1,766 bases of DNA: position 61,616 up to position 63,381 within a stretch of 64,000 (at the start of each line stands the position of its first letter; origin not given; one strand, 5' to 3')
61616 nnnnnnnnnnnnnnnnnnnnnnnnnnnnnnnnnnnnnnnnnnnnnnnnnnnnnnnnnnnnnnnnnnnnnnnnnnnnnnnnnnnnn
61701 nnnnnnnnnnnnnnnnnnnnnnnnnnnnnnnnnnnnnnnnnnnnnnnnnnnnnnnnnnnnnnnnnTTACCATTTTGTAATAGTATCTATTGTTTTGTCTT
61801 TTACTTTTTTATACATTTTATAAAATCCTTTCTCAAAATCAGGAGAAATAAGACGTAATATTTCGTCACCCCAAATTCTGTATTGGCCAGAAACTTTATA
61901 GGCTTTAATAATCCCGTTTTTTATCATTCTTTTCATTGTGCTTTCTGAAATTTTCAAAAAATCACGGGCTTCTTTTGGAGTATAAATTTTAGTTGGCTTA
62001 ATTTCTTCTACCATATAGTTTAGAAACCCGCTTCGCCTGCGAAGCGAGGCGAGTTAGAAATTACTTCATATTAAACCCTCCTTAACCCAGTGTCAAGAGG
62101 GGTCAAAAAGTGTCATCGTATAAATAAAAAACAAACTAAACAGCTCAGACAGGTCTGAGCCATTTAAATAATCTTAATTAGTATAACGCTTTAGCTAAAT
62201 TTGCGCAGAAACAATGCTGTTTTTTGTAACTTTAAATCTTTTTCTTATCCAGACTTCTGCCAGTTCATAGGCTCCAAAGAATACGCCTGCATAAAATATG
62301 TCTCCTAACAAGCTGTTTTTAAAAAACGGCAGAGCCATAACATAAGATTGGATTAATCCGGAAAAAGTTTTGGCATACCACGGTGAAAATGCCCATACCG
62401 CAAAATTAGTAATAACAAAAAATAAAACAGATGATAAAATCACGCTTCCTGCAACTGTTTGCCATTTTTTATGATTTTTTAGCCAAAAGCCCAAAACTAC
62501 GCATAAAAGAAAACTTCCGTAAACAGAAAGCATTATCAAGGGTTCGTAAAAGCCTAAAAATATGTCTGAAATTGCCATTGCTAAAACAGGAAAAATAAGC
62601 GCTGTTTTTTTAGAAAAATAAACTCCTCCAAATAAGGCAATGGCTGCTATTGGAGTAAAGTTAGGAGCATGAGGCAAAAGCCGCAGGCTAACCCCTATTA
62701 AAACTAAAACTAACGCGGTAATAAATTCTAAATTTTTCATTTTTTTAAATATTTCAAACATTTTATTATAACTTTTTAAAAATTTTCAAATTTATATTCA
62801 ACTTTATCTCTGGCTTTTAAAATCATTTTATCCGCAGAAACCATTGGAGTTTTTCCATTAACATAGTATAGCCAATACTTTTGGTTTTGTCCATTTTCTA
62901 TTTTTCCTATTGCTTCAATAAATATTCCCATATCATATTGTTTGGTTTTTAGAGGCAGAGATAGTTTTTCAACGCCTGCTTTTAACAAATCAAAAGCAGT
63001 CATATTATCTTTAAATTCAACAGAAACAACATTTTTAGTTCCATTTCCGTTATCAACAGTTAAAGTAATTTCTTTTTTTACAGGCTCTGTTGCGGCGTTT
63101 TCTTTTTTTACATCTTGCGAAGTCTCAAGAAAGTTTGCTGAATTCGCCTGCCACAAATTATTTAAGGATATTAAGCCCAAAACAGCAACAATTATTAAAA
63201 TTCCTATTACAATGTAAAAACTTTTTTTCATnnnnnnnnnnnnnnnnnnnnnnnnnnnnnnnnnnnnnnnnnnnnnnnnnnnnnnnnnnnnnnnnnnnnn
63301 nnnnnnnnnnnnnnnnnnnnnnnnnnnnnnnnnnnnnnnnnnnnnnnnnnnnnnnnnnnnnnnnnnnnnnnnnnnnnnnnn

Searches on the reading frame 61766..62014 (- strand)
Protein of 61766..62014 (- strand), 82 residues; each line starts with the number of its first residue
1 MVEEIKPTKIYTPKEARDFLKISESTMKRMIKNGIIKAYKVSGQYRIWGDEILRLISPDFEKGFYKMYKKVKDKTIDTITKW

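Call 6: search_protein_families(library=pfam, proteins=[window:61766-62014:-], max_evalue=0.001)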
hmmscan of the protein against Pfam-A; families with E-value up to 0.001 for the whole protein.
window:61766-62014:- (82 aa): 1 family
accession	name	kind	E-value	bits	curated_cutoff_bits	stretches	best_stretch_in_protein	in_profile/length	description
PF12728.13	HTH_17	-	2.4e-11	44.2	27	1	11-56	2-47/51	Helix-turn-helix domain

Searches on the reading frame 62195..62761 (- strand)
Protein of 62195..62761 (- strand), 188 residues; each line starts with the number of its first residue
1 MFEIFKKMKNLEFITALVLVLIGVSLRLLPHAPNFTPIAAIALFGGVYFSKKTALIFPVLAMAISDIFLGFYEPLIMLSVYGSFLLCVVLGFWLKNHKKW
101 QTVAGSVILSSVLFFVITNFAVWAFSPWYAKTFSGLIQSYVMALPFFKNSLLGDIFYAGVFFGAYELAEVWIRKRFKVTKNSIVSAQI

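Call 6: search_protein_families(library=pfam, proteins=[window:62195-62761:-], max_evalue=0.001)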
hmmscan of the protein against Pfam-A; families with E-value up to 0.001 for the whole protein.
window:62195-62761:- (188 aa): 1 family
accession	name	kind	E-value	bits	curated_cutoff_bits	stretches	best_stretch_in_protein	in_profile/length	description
PF20221.3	DUF6580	-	4.3e-54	183.5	27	1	10-170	4-157/162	Family of unknown function (DUF6580)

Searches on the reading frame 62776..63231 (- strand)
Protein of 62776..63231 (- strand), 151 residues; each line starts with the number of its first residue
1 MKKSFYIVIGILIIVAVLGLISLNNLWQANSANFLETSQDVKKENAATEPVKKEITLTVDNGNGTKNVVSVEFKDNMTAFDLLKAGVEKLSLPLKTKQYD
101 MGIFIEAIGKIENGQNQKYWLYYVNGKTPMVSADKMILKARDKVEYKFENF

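Call 6: search_protein_families(library=pfam, proteins=[window:62776-63231:-], max_evalue=0.001)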
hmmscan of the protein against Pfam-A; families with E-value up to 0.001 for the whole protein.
window:62776-63231:- (151 aa): 1 family
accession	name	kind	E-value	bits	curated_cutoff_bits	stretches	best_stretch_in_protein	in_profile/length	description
PF14478.12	DUF4430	-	4.6e-13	49.9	23.8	1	78-149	3-71/72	Domain of unknown function (DUF4430)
